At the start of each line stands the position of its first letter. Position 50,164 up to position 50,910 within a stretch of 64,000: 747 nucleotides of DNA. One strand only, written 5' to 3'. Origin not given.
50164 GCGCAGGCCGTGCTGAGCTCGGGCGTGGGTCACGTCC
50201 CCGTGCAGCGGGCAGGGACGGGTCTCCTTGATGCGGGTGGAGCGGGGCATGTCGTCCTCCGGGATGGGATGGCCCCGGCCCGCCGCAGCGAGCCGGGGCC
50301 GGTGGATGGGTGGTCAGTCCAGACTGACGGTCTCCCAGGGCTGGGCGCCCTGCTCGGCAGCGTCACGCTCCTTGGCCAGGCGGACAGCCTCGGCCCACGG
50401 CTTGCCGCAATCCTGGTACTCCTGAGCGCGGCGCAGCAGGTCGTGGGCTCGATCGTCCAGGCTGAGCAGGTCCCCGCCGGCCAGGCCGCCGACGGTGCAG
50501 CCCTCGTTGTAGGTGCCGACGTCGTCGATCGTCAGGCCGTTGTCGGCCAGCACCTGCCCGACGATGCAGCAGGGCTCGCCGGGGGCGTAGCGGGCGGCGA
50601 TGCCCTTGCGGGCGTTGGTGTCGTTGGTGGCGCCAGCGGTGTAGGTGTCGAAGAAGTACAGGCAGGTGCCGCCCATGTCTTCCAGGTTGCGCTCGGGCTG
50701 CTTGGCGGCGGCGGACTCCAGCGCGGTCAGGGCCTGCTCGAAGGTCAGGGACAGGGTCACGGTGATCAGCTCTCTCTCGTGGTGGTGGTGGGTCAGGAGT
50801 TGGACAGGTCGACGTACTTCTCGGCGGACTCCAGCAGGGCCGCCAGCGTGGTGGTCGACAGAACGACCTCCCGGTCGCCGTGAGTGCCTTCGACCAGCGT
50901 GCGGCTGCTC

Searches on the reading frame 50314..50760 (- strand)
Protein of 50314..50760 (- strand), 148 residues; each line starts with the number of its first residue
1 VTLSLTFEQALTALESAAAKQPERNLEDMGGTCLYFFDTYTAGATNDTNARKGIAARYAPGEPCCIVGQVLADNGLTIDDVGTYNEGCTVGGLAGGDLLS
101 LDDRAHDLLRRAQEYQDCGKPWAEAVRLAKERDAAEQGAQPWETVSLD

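Call 3: search_protein_families(library=pfam, proteins=[window:50314-50760:-], max_evalue=1)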
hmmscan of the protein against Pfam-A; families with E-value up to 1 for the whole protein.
window:50314-50760:- (148 aa): 1 family
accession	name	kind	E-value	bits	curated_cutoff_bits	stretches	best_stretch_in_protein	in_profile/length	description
PF19981.4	DUF6417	-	0.019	15.4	28.4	1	99-134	26-62/69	Family of unknown function (DUF6417)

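Call 4: search_protein_families(library=phrogs, proteins=[window:50314-50760:-], max_evalue=0.01)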
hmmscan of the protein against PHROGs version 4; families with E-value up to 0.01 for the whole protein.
window:50314-50760:- (148 aa): 1 family
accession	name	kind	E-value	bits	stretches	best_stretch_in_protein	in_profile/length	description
phrog_572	-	unknown function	6.7e-20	72.4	1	2-132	2-122/127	-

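Call 20: search_protein_families(library=padloc, proteins=[window:50314-50760:-], max_evalue=0.1)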
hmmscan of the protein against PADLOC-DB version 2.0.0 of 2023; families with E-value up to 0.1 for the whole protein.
window:50314-50760:- (148 aa): 0 families

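Call 56: find_homologous_proteins(query=window:50314-50760:-, max_evalue=0.001)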
Query window:50314-50760:- (148 aa): 1 proteins with E <= 0.001 among 100 candidates.
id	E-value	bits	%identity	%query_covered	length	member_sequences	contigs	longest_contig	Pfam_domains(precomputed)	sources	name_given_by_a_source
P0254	4.4e-94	330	99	100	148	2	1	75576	-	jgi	-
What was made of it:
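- Tried and rejected: The third word-indexed search, spent on gene F, returned only gene F itself (call 56).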

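Call 58: search_dna_similar(query=window:50314-50760:-, collection=phages, mode=protein, max_rows=30, max_evalue=0.001, rows=spread)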
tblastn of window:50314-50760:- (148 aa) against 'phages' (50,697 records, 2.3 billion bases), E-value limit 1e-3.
Records with a match: 11; places in all: 11; records where one place covers at least 80% of the query: 1.
Best place of each record, by identity: <60% 11.
By first word of the organism name: Mycobacterium 10; Curtobacterium 1.
By host as written in the record: Mycobacterium smegmatis mc2 155 6; Mycobacterium sp. 2; Mycolicibacterium smegmatis 1; Mycobacterium smegmatis mc2155 1; Curtobacterium flaccumfaciens NRRL B-729 SEA 1.
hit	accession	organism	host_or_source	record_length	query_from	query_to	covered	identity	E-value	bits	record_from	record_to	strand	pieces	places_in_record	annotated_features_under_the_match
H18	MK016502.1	Mycobacterium phage Pat3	Mycobacterium smegmatis mc2 155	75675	6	131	85%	29.9%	4e-4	45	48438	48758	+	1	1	78: hypothetical protein | 79: dsDNA helicase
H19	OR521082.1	Mycobacterium phage Marshmallow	Mycobacterium smegmatis mc2 155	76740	61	131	48%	47.4%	5e-4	44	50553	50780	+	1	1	78: hypothetical protein | 79: DnaB-like dsDNA helicase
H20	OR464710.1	Mycobacterium phage mushipu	Mycolicibacterium smegmatis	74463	61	131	48%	46.1%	3e-4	45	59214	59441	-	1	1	hypothetical protein | DNA helicase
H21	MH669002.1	Mycobacterium phage Emmina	Mycobacterium smegmatis mc2155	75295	61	131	48%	46.1%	3e-4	45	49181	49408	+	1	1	80: hypothetical protein | 81: DnaB-like dsDNA helicase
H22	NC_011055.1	Mycobacterium phage Porky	Mycobacterium sp.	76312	61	131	48%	46.1%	3e-4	45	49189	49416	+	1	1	hypothetical protein | DnaB-like replicative helicase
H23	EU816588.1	Mycobacterium phage Porky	Mycobacterium sp.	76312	61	131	48%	46.1%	3e-4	45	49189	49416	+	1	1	hypothetical protein | DnaB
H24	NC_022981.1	Mycobacterium phage HufflyPuff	Mycobacterium smegmatis mc2 155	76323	61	131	48%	46.1%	3e-4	45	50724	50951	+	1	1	83: hypothetical protein | 84: DnaB-like replicative helicase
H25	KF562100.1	Mycobacterium phage HufflyPuff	Mycobacterium smegmatis mc2 155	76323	61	131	48%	46.1%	3e-4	45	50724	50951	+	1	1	83: hypothetical protein | 84: DnaB-like helicase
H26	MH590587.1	Mycobacterium phage xkcd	Mycobacterium smegmatis mc2 155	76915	61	131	48%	46.1%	3e-4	45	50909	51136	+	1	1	83: hypothetical protein | 84: helicase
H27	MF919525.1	Mycobacterium phage Murica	Mycobacterium smegmatis mc2 155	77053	61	131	48%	46.1%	3e-4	45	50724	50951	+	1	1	hypothetical protein | dsDNA helicase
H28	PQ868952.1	Curtobacterium phage Sunfish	Curtobacterium flaccumfaciens NRRL ...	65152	61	135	51%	38.5%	6e-4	44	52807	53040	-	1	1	93: hypothetical protein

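Call 59: get_annotated_region(hit=H22, flank=3000)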
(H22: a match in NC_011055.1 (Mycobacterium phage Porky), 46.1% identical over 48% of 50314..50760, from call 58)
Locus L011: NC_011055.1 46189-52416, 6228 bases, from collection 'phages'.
description: Mycobacterium phage Porky, complete genome.
organism: Mycobacterium phage Porky (NCBI taxid 2914015)
taxonomy: Viruses; Duplodnaviria; Heunggongvirae; Uroviricota; Caudoviricetes; Kostyavirus; Kostyavirus porky
host: Mycobacterium sp.; source: -; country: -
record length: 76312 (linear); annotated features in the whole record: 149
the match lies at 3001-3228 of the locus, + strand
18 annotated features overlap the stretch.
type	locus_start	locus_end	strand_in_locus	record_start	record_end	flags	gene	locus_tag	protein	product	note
CDS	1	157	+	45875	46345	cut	-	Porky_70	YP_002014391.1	hypothetical protein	gp70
CDS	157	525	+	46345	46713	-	-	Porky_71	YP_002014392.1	hypothetical protein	gp71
CDS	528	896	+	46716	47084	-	-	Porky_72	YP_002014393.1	hypothetical protein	gp72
CDS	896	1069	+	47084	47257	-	-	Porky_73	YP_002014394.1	hypothetical protein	gp73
CDS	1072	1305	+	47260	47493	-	-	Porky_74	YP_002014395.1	hypothetical protein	gp74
CDS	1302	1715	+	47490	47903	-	-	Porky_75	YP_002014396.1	HNHc protein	gp75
CDS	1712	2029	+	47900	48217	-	-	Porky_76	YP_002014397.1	HNH endonuclease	gp76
CDS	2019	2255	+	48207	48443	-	-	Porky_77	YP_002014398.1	hypothetical protein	gp77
CDS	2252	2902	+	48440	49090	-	-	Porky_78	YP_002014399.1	hypothetical protein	gp78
CDS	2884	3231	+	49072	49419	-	-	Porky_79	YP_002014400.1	hypothetical protein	gp79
CDS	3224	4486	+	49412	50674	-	-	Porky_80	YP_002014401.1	DnaB-like replicative helicase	gp80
CDS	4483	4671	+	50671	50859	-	-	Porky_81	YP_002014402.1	hypothetical protein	gp81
CDS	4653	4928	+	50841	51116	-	-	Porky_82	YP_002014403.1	transcriptional regulator WhiB-like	gp82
CDS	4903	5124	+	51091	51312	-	-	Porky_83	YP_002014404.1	hypothetical protein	gp83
CDS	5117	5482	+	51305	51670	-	-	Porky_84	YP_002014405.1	hypothetical protein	gp84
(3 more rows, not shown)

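Call 61: get_annotated_region(hit=H18, flank=600)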
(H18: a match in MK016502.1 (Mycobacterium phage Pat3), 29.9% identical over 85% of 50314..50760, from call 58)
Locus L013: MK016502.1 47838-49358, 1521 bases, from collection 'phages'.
description: Mycobacterium phage Pat3, complete genome.
organism: Mycobacterium phage Pat3 (NCBI taxid 2484214)
taxonomy: Viruses; Duplodnaviria; Heunggongvirae; Uroviricota; Caudoviricetes; Kostyavirus
host: Mycobacterium smegmatis mc2 155; source: soil; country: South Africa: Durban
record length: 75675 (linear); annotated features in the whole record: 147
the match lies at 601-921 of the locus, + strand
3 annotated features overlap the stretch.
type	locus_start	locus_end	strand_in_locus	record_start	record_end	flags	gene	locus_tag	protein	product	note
CDS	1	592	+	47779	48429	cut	77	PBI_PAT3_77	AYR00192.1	hypothetical protein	-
CDS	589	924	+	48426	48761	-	78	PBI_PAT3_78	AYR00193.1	hypothetical protein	-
CDS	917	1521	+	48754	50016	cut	79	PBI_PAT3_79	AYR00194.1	dsDNA helicase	-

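Call 62: get_annotated_region(hit=H28, flank=600)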
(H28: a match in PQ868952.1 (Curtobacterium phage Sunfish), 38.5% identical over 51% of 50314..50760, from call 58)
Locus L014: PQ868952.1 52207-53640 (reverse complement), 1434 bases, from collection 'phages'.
description: Curtobacterium phage Sunfish, complete genome.
organism: Curtobacterium phage Sunfish (NCBI taxid 3399730)
taxonomy: Viruses; Duplodnaviria; Heunggongvirae; Uroviricota; Caudoviricetes
host: Curtobacterium flaccumfaciens NRRL B-729 SEA; source: soil; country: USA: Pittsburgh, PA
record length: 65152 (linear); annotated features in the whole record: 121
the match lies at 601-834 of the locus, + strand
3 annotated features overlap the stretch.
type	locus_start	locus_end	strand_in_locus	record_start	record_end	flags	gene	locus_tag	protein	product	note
CDS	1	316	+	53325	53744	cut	94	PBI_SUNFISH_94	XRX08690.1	hypothetical protein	-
CDS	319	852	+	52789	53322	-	93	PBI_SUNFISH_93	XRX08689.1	hypothetical protein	-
CDS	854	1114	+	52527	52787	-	92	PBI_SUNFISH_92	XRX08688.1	hypothetical protein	-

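Call 63: get_annotated_region(hit=H19, flank=600)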
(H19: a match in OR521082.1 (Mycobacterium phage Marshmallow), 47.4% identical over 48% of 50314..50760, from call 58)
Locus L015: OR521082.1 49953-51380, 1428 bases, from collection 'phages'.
description: Mycobacterium phage Marshmallow, complete genome.
organism: Mycobacterium phage Marshmallow (NCBI taxid 3069510)
taxonomy: Viruses; Duplodnaviria; Heunggongvirae; Uroviricota; Caudoviricetes; Kostyavirus
host: Mycobacterium smegmatis mc2 155; source: soil; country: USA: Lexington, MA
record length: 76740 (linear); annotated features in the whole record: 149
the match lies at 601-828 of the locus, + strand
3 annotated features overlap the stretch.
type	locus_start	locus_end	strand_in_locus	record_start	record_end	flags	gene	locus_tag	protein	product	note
CDS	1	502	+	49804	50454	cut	77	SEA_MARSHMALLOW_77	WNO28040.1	hypothetical protein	-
CDS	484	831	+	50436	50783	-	78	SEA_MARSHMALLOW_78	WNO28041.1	hypothetical protein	-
CDS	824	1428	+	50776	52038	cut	79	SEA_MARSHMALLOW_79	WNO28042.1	DnaB-like dsDNA helicase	-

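Call 80: predict_structure(protein=window:50314-50760:-)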
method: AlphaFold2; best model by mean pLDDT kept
length: 148 residues; sequences in the alignment: 1
mean_pLDDT: 46.5   pTM: 0.40
mean pLDDT of the five models: 46.5, 45.8, 45.0, 43.5, 39.3
residues with pLDDT >= 90: 0; 70-90: 27; 50-70: 20; < 50: 101
segments of 3 or more residues with pLDDT < 50: 1-9, 20-102, 143-148
pLDDT, mean of each block of 10 residues (from residue 1): 37 51 38 35 32 37 38 31 33 34 60 75 79 74 44
secondary structure, 60 per line:
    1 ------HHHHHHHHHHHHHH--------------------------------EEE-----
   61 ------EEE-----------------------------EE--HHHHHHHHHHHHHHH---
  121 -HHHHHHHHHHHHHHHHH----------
elements in order: H7-20 E53-55 E67-69 H103-117 H122-138
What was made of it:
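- On Pfam PF19698 DUF6197 (for the sixth gene, 50314-50760): The structure model was unusable (call 80).
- Checked: A single-sequence structure model was too poor to use (pLDDT 46.5; call 80).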

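Call 94: search_protein_families(library=ncbifam, proteins=[window:50314-50760:-], max_evalue=0.01)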
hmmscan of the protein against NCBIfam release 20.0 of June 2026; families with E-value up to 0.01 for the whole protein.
window:50314-50760:- (148 aa): 0 families
